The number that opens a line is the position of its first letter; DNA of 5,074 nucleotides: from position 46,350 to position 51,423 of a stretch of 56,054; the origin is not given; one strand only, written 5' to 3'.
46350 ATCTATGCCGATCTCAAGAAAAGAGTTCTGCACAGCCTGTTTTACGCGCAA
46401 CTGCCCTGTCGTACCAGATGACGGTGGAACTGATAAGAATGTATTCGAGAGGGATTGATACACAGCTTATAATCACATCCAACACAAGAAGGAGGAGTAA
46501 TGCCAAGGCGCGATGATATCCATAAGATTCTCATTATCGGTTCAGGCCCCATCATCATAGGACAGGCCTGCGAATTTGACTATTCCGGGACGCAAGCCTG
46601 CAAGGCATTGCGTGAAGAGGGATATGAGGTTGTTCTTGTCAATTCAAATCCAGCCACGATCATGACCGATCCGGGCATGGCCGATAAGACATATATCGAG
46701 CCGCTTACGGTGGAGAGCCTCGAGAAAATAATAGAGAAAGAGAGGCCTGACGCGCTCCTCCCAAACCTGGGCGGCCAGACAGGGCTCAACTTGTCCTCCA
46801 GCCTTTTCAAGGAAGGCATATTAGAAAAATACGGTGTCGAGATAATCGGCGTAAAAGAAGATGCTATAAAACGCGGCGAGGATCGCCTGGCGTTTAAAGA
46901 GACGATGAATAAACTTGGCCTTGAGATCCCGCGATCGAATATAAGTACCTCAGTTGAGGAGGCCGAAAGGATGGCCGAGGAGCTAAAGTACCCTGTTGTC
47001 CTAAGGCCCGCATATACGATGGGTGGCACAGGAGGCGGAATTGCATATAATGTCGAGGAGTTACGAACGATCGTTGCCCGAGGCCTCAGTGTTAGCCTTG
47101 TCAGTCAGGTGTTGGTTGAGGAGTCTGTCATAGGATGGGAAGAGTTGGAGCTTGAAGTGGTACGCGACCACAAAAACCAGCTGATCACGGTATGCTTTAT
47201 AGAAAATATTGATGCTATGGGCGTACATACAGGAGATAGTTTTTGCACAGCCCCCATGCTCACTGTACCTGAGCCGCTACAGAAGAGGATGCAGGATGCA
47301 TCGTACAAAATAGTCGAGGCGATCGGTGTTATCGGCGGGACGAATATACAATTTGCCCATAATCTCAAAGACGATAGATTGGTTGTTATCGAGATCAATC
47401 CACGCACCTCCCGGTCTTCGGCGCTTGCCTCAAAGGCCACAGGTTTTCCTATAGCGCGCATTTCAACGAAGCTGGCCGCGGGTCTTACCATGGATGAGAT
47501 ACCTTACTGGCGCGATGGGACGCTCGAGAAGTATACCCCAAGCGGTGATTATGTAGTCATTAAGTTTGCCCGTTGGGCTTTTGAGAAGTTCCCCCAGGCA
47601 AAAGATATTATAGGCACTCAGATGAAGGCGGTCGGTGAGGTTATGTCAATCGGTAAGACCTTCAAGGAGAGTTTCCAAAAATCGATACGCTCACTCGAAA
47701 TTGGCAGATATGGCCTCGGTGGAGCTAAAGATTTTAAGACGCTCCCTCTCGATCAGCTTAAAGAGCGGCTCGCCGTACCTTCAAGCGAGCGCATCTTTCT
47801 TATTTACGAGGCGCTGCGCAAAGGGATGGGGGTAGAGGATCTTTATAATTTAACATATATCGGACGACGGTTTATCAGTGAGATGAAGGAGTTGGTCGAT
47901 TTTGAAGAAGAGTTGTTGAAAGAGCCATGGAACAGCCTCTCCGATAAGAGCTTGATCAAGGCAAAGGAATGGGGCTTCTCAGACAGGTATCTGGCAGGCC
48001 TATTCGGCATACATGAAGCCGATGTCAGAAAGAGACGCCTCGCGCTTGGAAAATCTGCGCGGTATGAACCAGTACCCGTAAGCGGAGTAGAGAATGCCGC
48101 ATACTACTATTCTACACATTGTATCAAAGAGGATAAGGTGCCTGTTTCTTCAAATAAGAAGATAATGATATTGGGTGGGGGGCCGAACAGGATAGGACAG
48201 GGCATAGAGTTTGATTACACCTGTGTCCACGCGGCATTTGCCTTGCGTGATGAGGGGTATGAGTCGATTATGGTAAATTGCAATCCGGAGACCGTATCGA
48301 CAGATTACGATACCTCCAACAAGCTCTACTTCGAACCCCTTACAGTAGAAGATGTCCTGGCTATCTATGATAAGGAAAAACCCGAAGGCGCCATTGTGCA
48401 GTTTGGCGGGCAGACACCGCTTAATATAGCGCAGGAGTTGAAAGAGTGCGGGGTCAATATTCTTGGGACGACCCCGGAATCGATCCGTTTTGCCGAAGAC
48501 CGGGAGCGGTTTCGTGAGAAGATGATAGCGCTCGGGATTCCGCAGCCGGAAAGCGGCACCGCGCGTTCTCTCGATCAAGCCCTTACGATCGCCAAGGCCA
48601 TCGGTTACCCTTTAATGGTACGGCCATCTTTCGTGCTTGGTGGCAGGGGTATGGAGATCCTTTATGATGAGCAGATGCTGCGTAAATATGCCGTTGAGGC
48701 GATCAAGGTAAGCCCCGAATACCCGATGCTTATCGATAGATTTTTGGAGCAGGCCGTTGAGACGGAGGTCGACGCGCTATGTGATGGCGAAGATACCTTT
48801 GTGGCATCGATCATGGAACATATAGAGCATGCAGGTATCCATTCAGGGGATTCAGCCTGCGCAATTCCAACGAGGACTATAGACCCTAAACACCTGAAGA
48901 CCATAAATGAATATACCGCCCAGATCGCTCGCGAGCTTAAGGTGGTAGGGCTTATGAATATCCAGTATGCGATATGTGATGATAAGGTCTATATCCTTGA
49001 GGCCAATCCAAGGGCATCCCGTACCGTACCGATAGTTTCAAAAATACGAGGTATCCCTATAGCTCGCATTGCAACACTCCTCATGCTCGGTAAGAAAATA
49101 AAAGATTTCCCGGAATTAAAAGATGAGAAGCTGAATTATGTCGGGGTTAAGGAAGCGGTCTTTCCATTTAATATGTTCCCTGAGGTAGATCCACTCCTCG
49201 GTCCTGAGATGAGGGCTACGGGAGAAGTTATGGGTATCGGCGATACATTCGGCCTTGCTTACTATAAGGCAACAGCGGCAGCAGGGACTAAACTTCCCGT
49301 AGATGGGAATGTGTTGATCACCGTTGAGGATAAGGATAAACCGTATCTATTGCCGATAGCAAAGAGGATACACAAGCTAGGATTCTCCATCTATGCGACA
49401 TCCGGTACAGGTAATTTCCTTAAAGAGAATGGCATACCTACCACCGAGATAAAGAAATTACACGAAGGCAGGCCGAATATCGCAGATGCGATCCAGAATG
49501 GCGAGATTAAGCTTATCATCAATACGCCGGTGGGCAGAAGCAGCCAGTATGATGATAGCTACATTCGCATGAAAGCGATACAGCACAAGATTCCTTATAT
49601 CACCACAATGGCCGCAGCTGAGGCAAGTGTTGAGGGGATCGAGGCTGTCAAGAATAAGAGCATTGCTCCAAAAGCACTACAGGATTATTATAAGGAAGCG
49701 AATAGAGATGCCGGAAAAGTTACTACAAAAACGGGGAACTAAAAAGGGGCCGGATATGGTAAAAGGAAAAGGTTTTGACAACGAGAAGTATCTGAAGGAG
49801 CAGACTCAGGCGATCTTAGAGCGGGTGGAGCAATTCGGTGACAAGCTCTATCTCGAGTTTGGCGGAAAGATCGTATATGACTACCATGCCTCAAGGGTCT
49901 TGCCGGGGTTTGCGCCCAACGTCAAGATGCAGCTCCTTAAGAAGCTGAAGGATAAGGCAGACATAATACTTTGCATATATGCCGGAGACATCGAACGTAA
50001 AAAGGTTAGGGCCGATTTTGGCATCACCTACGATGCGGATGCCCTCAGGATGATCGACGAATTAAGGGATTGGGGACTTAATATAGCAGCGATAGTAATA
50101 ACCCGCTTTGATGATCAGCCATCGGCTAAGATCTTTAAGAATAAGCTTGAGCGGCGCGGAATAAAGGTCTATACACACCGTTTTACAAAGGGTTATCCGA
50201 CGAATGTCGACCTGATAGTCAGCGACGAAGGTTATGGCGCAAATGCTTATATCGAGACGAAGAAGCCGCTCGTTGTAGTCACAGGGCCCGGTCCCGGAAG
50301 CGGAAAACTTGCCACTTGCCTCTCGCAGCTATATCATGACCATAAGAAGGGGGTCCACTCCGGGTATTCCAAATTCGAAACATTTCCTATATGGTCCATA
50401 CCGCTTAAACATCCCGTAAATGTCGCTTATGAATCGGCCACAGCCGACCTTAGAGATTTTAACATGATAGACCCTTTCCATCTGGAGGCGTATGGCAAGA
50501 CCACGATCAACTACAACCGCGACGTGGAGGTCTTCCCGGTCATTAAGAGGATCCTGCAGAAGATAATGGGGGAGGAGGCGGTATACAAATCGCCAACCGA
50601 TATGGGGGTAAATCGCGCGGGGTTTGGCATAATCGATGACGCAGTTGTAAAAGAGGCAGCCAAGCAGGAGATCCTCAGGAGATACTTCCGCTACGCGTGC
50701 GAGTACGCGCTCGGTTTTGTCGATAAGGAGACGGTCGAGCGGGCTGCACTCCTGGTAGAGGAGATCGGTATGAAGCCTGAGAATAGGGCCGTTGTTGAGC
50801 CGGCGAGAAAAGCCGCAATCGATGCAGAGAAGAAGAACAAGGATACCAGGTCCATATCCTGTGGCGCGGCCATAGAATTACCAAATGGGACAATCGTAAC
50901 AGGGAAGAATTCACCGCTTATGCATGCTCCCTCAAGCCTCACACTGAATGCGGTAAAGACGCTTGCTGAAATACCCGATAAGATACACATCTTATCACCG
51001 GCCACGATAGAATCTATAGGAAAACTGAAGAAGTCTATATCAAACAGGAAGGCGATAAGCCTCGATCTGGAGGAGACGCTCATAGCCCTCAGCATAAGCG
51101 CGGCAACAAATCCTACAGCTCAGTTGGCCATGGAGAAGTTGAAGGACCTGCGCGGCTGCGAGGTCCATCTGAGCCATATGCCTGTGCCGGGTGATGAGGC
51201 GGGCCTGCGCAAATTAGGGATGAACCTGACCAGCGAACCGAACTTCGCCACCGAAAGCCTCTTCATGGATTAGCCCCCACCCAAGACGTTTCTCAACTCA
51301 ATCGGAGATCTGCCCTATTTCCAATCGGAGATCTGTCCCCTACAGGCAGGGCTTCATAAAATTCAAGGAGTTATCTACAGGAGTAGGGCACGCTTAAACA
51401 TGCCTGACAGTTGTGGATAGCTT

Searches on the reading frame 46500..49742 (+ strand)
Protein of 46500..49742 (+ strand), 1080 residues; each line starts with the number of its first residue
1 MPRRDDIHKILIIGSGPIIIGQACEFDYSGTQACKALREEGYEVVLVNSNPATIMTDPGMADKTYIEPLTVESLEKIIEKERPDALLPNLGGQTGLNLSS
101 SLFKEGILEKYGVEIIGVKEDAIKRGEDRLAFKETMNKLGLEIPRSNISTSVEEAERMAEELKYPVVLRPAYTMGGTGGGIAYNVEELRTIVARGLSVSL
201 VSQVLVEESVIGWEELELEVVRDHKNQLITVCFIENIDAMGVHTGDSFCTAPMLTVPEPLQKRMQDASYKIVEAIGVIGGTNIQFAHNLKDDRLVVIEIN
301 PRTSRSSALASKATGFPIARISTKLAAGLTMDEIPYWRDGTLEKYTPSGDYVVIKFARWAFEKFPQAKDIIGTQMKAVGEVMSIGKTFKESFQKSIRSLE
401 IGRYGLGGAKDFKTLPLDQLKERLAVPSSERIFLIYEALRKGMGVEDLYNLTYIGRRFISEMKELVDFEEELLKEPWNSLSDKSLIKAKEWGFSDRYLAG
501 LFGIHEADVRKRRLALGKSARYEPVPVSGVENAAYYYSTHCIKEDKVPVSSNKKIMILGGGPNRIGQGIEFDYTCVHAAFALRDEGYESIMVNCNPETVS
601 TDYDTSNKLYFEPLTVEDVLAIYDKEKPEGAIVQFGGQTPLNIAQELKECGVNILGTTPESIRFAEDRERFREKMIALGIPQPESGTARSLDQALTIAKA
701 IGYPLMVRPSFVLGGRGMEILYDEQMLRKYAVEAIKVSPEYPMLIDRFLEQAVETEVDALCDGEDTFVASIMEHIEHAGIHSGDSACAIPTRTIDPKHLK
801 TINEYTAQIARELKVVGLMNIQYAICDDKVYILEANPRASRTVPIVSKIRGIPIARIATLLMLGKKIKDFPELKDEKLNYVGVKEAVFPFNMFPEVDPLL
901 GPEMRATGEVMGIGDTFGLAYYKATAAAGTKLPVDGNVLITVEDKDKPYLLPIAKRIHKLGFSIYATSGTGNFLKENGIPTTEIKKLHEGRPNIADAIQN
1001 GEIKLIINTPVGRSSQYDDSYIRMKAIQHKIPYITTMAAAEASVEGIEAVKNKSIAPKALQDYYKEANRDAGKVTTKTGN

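Call 11: search_protein_families(library=pfam, proteins=[window:46500-49742:+], max_evalue=0.01)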
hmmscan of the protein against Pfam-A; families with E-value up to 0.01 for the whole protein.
window:46500-49742:+ (1080 aa): 11 families
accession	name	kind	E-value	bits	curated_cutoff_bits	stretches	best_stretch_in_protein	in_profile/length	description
PF25596.1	CPSase_L_D1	-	2.8e-100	330.8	27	2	7-124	2-117/118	Carbamoyl phosphate synthase preATP-grasp domain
PF02786.22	CPSase_L_D2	-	8.2e-96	320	19.8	2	128-333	1-210/211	Carbamoyl-phosphate synthase L chain, ATP binding domain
PF02142.27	MGS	-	2.3e-26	92.2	24.1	1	950-1035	2-94/94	MGS-like domain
PF02787.25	CPSase_L_D3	-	1.9e-21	76.2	26.6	1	422-501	1-79/80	Carbamoyl-phosphate synthetase large chain, oligomerisation domain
PF02222.28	ATP-grasp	-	4.7e-21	75.7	27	2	136-304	3-164/179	ATP-grasp domain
PF07478.18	Dala_Dala_lig_C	-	8.4e-14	52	24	2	153-301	26-174/204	D-ala D-ala ligase C-terminus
PF15632.11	ATPgrasp_Ter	-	3.1e-12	46.9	29.1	1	797-873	44-119/131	ATP-grasp in the biosynthetic pathway with Ter operon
PF02655.19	ATP-grasp_3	-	1.3e-11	45.2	23.2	1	128-303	3-157/160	ATP-grasp domain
PF13549.11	ATP-grasp_5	-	3.2e-06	27.1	27.6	0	133-169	16-52/221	ATP-grasp domain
PF08442.15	ATP-grasp_2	-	3.1e-05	24.1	29.5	1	133-231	8-122/202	ATP-grasp domain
PF14397.11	ATPgrasp_ST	-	0.0052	16.5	31.4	0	127-190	20-87/278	Sugar-transfer associated ATP-grasp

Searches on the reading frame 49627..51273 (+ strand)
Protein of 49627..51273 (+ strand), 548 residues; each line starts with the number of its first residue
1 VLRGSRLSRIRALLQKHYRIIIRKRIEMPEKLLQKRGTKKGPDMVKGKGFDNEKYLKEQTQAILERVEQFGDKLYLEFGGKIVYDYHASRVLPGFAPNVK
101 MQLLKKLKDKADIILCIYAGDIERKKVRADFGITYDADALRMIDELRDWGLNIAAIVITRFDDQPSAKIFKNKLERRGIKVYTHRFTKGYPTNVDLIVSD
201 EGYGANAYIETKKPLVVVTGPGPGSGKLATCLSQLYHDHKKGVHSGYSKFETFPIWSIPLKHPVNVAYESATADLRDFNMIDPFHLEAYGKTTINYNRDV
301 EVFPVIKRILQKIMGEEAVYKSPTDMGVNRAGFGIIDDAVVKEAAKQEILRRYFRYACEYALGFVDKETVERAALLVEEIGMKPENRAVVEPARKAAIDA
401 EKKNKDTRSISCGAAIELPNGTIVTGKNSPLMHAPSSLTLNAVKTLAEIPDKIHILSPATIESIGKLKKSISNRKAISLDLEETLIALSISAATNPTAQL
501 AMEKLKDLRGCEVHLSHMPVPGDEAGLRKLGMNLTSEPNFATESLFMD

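Call 11: search_protein_families(library=pfam, proteins=[window:49627-51273:+], max_evalue=0.01)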
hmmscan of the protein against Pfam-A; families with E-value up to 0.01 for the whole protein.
window:49627-51273:+ (548 aa): 2 families
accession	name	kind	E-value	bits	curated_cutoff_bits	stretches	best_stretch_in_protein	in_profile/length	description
PF08903.17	DUF1846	-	1.6e-172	573.3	27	1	49-380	2-332/333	Domain of unknown function DUF1846, N-terminal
PF20921.3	DUF1846_C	-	6.3e-54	182.3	27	1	386-546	2-153/153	Domain of unknown function DUF1846, C-terminal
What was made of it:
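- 49708..51273 (+): DUF1846/UPF0371 gene, the upstream neighbour whose transcript would end at copy 1. Pfam DUF1846 N- and C-terminal domains, E 1.6e-172 and 6.3e-54 (call 11).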

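Call 12: search_protein_families(library=ncbifam, proteins=[window:49627-51273:+], max_evalue=0.01)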
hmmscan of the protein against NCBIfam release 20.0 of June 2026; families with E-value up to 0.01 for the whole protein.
window:49627-51273:+ (548 aa): 1 family
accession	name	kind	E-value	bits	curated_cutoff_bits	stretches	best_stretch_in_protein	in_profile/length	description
NF010184.0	PRK13663.1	equivalog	2.1e-231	768.8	631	1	48-547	4-493/494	hypothetical protein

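Call 26: find_homologous_proteins(query=window:49708-51273:+, max_evalue=1e-100)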
Query window:49708-51273:+ (521 aa): 7999 proteins with E <= 1e-100 among 8000 candidates; the best 120 are listed.
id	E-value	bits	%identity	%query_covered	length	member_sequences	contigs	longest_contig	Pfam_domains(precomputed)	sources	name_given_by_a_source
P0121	0.0e+0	1173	100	100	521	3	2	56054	PF20921.4,PF08903.18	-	-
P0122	7.3e-294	993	86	96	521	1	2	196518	PF20921.4,PF08903.18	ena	-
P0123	1.4e-284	963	83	96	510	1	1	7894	PF20921.4,PF08903.18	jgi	jgi:uncharacterized protein (UPF0371 family)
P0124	3.1e-284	962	83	97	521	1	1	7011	PF20921.4,PF08903.18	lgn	-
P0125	5.3e-284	961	83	96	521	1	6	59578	PF20921.4,PF08903.18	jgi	-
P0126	2.5e-279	945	80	97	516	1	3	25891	PF20921.4,PF08903.18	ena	-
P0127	5.1e-279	944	81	97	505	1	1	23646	PF20921.4,PF08903.18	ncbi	ncbi:MAG: DUF1846 domain-containing protein [Candidatus Omnitrophota bacterium]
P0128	7.5e-278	940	80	97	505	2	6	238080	PF20921.4,PF08903.18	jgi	-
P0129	9.7e-278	940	80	99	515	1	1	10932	PF20921.4,PF08903.18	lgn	-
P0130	1.9e-277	939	80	96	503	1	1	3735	PF20921.4,PF08903.18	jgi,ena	-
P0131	2.4e-276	936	80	96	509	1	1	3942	PF20921.4,PF08903.18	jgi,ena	-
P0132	7.1e-276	934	80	97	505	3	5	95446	PF20921.4,PF08903.18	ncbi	ncbi:MAG: DUF1846 domain-containing protein [Candidatus Omnitrophota bacterium]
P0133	2.0e-274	929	79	97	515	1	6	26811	PF20921.4,PF08903.18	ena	-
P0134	4.1e-274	928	79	97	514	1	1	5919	PF20921.4,PF08903.18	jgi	-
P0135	1.1e-273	927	79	97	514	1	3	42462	PF20921.4,PF08903.18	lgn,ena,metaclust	metaclust:\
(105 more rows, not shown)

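Call 27: find_encoding_contigs(protein=P0122, flank=6000, max_places=3)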
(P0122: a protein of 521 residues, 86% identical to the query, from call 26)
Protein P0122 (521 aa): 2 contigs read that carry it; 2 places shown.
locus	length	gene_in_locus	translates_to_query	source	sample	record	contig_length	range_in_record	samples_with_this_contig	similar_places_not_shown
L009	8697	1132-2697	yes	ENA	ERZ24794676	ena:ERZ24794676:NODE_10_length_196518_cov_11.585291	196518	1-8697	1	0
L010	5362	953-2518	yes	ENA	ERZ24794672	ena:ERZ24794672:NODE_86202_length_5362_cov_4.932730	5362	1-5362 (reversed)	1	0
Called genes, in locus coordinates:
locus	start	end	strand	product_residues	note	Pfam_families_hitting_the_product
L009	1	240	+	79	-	?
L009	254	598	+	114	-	-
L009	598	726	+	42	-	-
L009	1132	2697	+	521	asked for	PF08903:DUF1846, PF20921:DUF1846_C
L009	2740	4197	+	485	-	PF13537:GATase_7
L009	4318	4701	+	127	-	PF01740:STAS, PF13466:STAS_2 (weak)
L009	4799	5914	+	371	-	PF00478:IMPDH (faint), PF03060:NMO, PF01180:DHO_dh (weak)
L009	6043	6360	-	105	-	PF00076:RRM_1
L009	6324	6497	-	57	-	-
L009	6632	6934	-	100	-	-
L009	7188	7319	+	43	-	-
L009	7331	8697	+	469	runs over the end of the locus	PF04055:Radical_SAM, PF13186:SPASM (weak)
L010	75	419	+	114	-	-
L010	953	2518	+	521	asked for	PF08903:DUF1846, PF20921:DUF1846_C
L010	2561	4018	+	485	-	PF13537:GATase_7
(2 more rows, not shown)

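Call 28: find_encoding_contigs(protein=P0125, flank=6000, max_places=3)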
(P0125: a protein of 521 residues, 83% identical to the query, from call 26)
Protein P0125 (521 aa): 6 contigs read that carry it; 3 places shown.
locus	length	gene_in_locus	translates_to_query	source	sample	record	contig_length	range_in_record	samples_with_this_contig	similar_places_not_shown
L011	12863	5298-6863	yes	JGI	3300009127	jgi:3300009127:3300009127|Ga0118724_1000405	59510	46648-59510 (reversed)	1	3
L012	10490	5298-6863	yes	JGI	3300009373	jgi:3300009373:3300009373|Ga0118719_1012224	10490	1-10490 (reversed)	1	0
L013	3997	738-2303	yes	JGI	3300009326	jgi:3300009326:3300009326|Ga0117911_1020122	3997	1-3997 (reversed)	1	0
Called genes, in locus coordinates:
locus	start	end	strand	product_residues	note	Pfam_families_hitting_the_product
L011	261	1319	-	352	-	PF12895:ANAPC3 (faint), PF07719:TPR_2 (faint), PF13176:TPR_7 (faint), PF13424:TPR_12 (faint), PF13428:TPR_14 (faint), PF00515:TPR_1 (faint), PF21033:RMD1-3 (weak)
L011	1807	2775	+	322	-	PF02540:NAD_synthase (weak), PF00958:GMP_synt_C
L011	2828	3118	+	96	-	PF04014:MazE_antitoxin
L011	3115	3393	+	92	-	-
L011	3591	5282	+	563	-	PF00749:tRNA-synt_1c, PF03950:tRNA-synt_1c_C, PF20974:tRNA-synt_1c_C2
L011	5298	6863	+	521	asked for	PF08903:DUF1846, PF20921:DUF1846_C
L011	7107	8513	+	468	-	PF13537:GATase_7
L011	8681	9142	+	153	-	PF04542:Sigma70_r2 (weak), PF00196:GerE (faint), PF08281:Sigma70_r4_2, PF04545:Sigma70_r4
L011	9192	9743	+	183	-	-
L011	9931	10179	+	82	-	PF05635:23S_rRNA_IVP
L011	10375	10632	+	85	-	PF04026:SpoVG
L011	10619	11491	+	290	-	PF02481:DNA_processg_A, PF17782:WHD_DprA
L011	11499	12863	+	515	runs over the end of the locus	PF13541:ChlI, PF00158:Sigma54_activat (weak), PF01078:Mg_chelatase, PF07728:AAA_5 (faint), PF00493:MCM (weak), PF13335:Mg_chelatase_C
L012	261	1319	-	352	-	PF12895:ANAPC3 (faint), PF07719:TPR_2 (faint), PF13176:TPR_7 (faint), PF13424:TPR_12 (faint), PF13428:TPR_14 (faint), PF00515:TPR_1 (faint), PF21033:RMD1-3 (weak)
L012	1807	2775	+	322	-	PF02540:NAD_synthase (weak), PF00958:GMP_synt_C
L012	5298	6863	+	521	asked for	PF08903:DUF1846, PF20921:DUF1846_C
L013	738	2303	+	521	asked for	PF08903:DUF1846, PF20921:DUF1846_C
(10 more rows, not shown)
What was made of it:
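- Tried and rejected: The closest relatives (83-86% aa) have a different downstream gene, GATase_7, so they are uninformative (calls 26-28).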

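Call 31: find_encoding_contigs(protein=window:49708-51273:+, flank=10000, max_places=10)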
Protein window:49708-51273:+ (521 aa): 2 contigs read that carry it; 2 places shown.
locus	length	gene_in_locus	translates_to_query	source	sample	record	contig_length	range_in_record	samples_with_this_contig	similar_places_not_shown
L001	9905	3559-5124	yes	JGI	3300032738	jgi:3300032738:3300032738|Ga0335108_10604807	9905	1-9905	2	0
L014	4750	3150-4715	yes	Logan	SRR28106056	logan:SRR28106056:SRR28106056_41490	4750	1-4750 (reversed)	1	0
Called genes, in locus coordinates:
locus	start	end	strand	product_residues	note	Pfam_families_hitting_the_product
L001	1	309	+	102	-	?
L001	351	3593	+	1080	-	PF25596:CPSase_L_D1, PF02222:ATP-grasp, PF02786:CPSase_L_D2, PF02787:CPSase_L_D3, PF25596:CPSase_L_D1, PF02222:ATP-grasp, PF02786:CPSase_L_D2, PF02142:MGS, +4 more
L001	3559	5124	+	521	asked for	PF08903:DUF1846, PF20921:DUF1846_C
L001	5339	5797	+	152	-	PF07963:N_methyl (weak)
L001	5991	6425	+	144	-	PF22381:Staph_reg_Sar_Rot, PF01047:MarR, PF12802:MarR_2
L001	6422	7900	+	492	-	PF02321:OEP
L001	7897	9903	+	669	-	PF00873:ACR_tran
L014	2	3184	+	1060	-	?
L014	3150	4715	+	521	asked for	PF08903:DUF1846, PF20921:DUF1846_C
